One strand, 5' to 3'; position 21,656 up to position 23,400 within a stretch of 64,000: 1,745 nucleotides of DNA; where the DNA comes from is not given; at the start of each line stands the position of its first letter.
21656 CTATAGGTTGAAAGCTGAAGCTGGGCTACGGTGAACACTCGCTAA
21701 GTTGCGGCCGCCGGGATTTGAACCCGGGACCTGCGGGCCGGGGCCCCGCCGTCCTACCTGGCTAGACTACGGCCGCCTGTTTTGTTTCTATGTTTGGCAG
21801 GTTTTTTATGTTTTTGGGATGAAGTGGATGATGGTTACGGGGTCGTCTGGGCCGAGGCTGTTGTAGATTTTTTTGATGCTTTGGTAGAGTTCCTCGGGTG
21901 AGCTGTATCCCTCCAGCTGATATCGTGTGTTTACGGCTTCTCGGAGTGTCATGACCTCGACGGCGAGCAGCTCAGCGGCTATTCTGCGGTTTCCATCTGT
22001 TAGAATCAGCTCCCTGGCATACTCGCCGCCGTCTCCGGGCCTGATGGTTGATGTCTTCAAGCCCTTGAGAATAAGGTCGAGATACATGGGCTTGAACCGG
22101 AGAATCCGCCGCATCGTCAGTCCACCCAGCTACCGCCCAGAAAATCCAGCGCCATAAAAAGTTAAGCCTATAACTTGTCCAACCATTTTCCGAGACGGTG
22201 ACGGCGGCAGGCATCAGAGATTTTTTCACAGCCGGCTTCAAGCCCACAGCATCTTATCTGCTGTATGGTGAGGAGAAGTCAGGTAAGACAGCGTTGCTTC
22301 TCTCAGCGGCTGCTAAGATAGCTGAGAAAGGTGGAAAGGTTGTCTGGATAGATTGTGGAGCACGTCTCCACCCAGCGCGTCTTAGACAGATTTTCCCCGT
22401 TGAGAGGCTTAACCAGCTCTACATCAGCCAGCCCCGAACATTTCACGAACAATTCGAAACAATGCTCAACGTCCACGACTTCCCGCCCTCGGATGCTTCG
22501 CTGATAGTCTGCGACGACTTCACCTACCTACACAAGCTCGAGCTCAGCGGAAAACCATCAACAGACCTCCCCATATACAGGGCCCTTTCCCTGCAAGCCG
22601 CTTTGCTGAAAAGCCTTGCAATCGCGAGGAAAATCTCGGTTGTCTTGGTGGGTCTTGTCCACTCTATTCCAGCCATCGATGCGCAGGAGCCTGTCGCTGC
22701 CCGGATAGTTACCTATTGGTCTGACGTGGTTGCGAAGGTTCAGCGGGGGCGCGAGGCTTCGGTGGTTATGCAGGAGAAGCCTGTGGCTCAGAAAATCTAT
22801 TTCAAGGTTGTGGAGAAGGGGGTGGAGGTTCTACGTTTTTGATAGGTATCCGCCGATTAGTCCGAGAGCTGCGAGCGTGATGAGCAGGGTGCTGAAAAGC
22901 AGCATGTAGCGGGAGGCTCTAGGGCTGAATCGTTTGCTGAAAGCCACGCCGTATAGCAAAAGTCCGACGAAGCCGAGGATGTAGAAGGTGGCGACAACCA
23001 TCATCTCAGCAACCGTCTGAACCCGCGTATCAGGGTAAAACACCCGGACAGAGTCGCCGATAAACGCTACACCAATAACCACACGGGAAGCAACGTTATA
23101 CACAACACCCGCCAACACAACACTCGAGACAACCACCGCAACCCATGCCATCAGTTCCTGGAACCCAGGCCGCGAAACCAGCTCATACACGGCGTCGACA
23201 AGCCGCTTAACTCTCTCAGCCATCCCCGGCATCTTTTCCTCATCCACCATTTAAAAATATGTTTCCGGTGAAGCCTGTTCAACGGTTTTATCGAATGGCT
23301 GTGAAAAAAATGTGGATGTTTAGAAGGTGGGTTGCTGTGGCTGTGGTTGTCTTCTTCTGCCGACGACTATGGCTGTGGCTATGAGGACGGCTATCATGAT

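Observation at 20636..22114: tRNA-bracketed islet encoding two PUA-like modified-base readers (an EVE fusion protein and an ASCH protein)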

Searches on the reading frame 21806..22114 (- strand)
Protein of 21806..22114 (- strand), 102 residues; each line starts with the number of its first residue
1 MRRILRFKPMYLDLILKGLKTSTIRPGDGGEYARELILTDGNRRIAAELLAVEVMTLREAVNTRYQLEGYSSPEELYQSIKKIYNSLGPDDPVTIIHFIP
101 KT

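Call 4: search_protein_families(library=pfam, proteins=[window:21806-22114:-], max_evalue=1)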
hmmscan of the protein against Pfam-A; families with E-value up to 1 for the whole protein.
window:21806-22114:- (102 aa): 2 families
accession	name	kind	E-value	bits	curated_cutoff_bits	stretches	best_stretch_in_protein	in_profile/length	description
PF04266.20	ASCH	-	6.7e-11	43.2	21.2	1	6-100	2-101/103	ASCH domain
PF18831.7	LRR_11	-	0.22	11.6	29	1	14-24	17-27/29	Leucine-rich repeat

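Call 5: search_protein_families(library=ncbifam, proteins=[window:21806-22114:-], max_evalue=1)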
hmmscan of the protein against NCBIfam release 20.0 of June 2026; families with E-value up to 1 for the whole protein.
window:21806-22114:- (102 aa): 0 families

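Call 9: search_protein_families(library=padloc, proteins=[window:21806-22114:-], max_evalue=1)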
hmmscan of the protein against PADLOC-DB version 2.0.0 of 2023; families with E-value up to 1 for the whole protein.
window:21806-22114:- (102 aa): 2 families
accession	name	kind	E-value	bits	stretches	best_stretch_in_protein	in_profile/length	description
PDLC01078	C3a156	-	0.0018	16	1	53-99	222-267/268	oxidoreductase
PDLC04452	PDC-M14B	-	0.043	11.2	1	31-85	61-113/276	-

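Call 36: find_homologous_proteins(query=window:21809-22114:-, max_evalue=0.00001)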
Query window:21809-22114:- (102 aa): 1 proteins with E <= 0.00001 among 5 candidates.
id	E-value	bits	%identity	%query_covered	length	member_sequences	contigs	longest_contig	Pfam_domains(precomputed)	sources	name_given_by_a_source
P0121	1.4e-59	216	100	100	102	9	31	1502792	PF04266.21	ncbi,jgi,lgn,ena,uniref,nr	ncbi:MAG: ASCH domain-containing protein [Candidatus Caldarchaeum sp.]|jgi:hypothetical protein|unir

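Call 64: search_solved_structures(query=window:21809-22114:-, max_evalue=10, show_alignments=4)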
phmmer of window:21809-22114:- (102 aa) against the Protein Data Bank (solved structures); distinct sequences matched with E-value up to 10: 1.
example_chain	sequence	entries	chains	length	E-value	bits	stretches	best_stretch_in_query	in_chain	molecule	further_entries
8tl7_A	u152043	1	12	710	1.6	12.2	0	41-82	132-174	Computationally designed protein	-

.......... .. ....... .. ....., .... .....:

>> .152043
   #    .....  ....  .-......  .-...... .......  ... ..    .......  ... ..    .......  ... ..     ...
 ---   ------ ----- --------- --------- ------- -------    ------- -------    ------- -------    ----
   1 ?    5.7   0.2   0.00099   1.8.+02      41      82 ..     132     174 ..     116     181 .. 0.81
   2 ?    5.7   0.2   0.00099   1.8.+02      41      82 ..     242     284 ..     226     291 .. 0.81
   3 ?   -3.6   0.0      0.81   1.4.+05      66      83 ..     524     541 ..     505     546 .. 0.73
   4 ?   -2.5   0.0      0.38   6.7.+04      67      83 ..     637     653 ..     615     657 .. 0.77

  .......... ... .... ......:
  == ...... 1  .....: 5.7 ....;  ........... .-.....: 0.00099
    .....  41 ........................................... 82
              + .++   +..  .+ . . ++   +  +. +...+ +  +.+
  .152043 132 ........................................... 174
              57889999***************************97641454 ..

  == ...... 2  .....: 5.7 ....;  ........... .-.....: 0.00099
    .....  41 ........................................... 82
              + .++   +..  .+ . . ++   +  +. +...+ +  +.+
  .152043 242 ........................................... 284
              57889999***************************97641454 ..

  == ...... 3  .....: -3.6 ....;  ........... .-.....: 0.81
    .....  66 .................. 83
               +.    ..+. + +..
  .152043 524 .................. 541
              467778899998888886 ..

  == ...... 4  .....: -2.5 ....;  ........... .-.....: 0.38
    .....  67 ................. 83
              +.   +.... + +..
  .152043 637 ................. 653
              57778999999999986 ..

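Call 65: search_protein_families(library=ncbifam, proteins=[window:21809-22114:-], max_evalue=10)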
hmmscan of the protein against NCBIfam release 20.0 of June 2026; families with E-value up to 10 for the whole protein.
window:21809-22114:- (102 aa): 0 families

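Call 70: find_encoding_contigs(protein=P0121, flank=9000, max_places=10)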
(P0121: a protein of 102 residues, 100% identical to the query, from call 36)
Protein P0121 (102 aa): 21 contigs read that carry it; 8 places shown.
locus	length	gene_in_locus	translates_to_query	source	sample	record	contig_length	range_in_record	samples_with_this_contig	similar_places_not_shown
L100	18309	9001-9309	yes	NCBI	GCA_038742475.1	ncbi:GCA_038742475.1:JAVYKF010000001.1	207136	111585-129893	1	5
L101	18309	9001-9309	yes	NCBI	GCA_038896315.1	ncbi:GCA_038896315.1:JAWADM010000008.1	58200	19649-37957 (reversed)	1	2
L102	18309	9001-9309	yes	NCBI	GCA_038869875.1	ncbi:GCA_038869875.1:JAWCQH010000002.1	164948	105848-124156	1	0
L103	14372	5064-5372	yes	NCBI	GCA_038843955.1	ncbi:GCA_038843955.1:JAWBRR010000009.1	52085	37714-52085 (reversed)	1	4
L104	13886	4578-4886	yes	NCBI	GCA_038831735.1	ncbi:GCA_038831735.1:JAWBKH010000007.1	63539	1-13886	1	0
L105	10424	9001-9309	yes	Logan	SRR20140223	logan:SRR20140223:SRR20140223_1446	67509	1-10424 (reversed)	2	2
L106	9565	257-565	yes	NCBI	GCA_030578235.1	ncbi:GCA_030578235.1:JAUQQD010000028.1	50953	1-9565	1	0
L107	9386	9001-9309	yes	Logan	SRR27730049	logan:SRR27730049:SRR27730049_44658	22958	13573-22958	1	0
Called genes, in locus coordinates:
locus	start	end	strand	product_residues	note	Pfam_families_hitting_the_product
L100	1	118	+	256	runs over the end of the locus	PF03328:HpcH_HpaI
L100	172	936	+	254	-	PF09754:PAC2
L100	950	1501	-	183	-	PF03994:DUF350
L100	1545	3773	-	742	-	-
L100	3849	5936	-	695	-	PF02516:STT3, PF21436:STT3-PglB_core (weak), PF22627:AglB_core-like (faint)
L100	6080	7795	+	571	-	-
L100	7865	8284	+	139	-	-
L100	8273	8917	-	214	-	PF00154:RecA_N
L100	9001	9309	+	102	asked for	PF04266:ASCH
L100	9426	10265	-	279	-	-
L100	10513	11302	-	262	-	PF00355:Rieske (weak)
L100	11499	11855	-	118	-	PF07843:DUF1634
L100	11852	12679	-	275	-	PF01925:TauE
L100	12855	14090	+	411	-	PF01645:Glu_synthase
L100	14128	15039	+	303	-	PF04898:Glu_syn_central (faint), PF01645:Glu_synthase (faint)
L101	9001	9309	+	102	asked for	PF04266:ASCH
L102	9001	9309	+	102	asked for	PF04266:ASCH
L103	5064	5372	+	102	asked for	PF04266:ASCH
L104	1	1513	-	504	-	PF02516:STT3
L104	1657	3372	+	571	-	-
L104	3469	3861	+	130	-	-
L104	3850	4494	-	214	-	PF00154:RecA_N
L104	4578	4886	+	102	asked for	PF04266:ASCH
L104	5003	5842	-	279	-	-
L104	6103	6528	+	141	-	-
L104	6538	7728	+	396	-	-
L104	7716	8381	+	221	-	-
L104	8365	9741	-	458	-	PF02310:B12-binding, PF04055:Radical_SAM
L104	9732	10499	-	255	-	-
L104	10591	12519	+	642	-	PF13506:Glyco_transf_21, PF00535:Glycos_transf_2, PF13641:Glyco_tranf_2_3, PF13632:Glyco_trans_2_3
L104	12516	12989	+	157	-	-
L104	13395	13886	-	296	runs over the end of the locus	PF00355:Rieske (weak)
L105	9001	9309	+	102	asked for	PF04266:ASCH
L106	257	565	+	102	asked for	PF04266:ASCH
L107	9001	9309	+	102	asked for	PF04266:ASCH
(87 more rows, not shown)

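Call 87: search_protein_families(library=phrogs, proteins=[window:21809-22114:-, L104:6103-6528:+, L104:6538-7728:+, L104:7716-8381:+, L104:9732-10499:-, L104:12516-12989:+, L104:10591-12519:+], max_evalue=0.01)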
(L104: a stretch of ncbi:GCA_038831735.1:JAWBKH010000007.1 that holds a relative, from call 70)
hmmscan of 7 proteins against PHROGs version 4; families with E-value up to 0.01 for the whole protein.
window:21809-22114:- (102 aa): 0 families

L104:6103-6528:+ (141 aa): 0 families

L104:6538-7728:+ (396 aa): 0 families

L104:7716-8381:+ (221 aa): 0 families

L104:9732-10499:- (255 aa): 0 families

L104:12516-12989:+ (157 aa): 0 families

L104:10591-12519:+ (642 aa): 3 families
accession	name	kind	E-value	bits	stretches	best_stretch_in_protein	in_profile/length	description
phrog_30838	-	unknown function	5e-21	75.8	1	25-356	111-438/449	-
phrog_22641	-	unknown function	1.1e-14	55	1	51-366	2-312/566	-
phrog_841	-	moron, auxiliary metabolic gene and host takeover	1.1e-07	32.7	1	50-170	4-122/309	GtrB-like O-antigen conversion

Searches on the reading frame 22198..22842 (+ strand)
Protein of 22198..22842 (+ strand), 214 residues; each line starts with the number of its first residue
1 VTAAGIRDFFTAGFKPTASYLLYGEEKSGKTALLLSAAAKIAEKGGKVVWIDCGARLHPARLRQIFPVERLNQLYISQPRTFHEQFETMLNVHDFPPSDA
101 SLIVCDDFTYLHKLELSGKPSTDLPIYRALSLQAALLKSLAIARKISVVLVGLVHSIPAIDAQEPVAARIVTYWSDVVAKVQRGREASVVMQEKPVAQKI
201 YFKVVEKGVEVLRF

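Call 4: search_protein_families(library=pfam, proteins=[window:22198-22842:+], max_evalue=1)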
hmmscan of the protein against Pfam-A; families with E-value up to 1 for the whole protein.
window:22198-22842:+ (214 aa): 11 families
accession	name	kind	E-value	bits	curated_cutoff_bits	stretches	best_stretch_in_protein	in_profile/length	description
PF00154.27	RecA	-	2.5e-08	34.2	27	1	22-207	57-242/262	recA bacterial DNA recombination protein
PF08423.17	Rad51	-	0.00011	22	22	1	11-209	20-241/244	Rad51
PF01637.24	ATPase_2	-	0.00015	22.1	33.2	1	16-71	19-74/225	ATPase domain predominantly from Archaea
PF13191.12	AAA_16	-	0.00028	21.9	32.6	1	17-145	23-129/167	AAA ATPase domain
PF13481.12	AAA_25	-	0.00066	19.8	27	1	20-55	36-66/195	AAA domain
PF25199.1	nSTAND_NTPase5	-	0.00074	19.8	34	1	19-65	43-90/145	Novel STAND NTPase 5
PF13479.12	AAA_24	-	0.013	15.7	27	1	19-75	4-55/195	AAA domain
PF10236.15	DAP3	-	0.053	13.2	23.1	1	15-51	21-57/311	Mitochondrial ribosomal death-associated protein 3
PF13401.12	AAA_22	-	0.15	12.8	27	1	19-152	7-122/130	AAA domain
PF01656.29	CbiA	-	0.21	12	25.4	1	27-56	9-38/125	CobQ/CobB/MinD/ParA nucleotide binding domain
PF14420.11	Clr5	-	0.3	11.7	22.3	1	71-99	12-40/54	Clr5 domain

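Call 5: search_protein_families(library=ncbifam, proteins=[window:22198-22842:+], max_evalue=1)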
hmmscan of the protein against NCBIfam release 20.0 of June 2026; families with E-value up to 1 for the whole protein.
window:22198-22842:+ (214 aa): 10 families
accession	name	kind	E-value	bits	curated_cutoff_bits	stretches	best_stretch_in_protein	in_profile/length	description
TIGR02237.1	recomb_radB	equivalog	2e-25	89.9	172.4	1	22-210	17-210/210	DNA repair and recombination protein RadB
NF006861.0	PRK09361.1-1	equivalog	3.7e-18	65.9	278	1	6-210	12-228/235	DNA repair and recombination protein RadB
TIGR02012.1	tigrfam_recA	equivalog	6.4e-07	29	325.3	1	22-148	60-183/321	recombinase RecA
TIGR00416.1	sms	equivalog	0.00072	18.4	403.05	1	12-155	89-222/454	DNA repair protein RadA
TIGR03420.1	DnaA_homol_Hda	equivalog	0.00073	19.1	194.8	1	18-58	39-79/226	DnaA regulatory inactivator Hda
NF007072.0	PRK09519.1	equivalog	0.0051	15.2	1024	1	22-87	65-128/790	intein-containing recombinase RecA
NF053861.1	DS8_antiphage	equivalog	0.0051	14.6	790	1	18-54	371-407/994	anti-phage protein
NF009087.0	PRK12422.1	equivalog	0.0061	15.8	657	1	20-52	144-176/455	chromosomal replication initiator protein DnaA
TIGR02238.1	recomb_DMC1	equivalog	0.0066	15.6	447.7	1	13-186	92-284/314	meiotic recombinase Dmc1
NF005982.0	PRK08084.1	equivalog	0.12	11.9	268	1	20-56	48-84/235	DnaA inactivator Hda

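Call 9: search_protein_families(library=padloc, proteins=[window:22198-22842:+], max_evalue=1)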
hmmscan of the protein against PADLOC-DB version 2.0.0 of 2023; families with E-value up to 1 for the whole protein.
window:22198-22842:+ (214 aa): 3 families
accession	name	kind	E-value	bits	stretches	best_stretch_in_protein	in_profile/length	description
PDLC04140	mad8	-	0.01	13.4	1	18-55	28-67/314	mads_8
PDLC01087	C3a187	-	0.016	12.1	1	23-97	216-288/559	NERD+UvrD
PDLC05051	PDC-S60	-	0.076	9.1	1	16-35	387-406/1027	-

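Call 41: find_related_loci(query=window:22198-22839:+, collection=metagenome_contigs, flank=5000)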
Query window:22198-22839:+ (214 aa) in metagenome_contigs; peptide patterns used: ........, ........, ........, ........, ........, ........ (x = any residue, [..] = any of these).
103 stretches matched a pattern; 4 encode a relative of the query (tblastn E <= 1e-3); 4 distinct loci.
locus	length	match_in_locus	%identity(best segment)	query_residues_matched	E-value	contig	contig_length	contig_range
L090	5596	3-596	100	17-214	3e-133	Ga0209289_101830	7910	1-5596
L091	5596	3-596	96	17-214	1e-129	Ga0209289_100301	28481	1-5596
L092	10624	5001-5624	39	8-212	3e-42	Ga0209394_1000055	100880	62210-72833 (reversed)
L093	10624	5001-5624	39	8-212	3e-42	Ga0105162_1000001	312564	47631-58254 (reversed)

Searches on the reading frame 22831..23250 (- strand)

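Call 4: search_protein_families(library=pfam, proteins=[window:22831-23250:-], max_evalue=1)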
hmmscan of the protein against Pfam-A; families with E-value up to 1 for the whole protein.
window:22831-23250:- (139 aa): 3 families
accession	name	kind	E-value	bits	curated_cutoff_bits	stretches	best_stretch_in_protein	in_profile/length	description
PF04756.19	OST3_OST6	-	0.00091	19.2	27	1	32-126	182-276/294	OST3 / OST6 family, transporter family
PF03092.22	BT1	-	0.014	14.5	22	1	35-129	208-300/432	BT1 family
PF01284.28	MARVEL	-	0.14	12.6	32.8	1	54-129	28-88/135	Membrane-associating domain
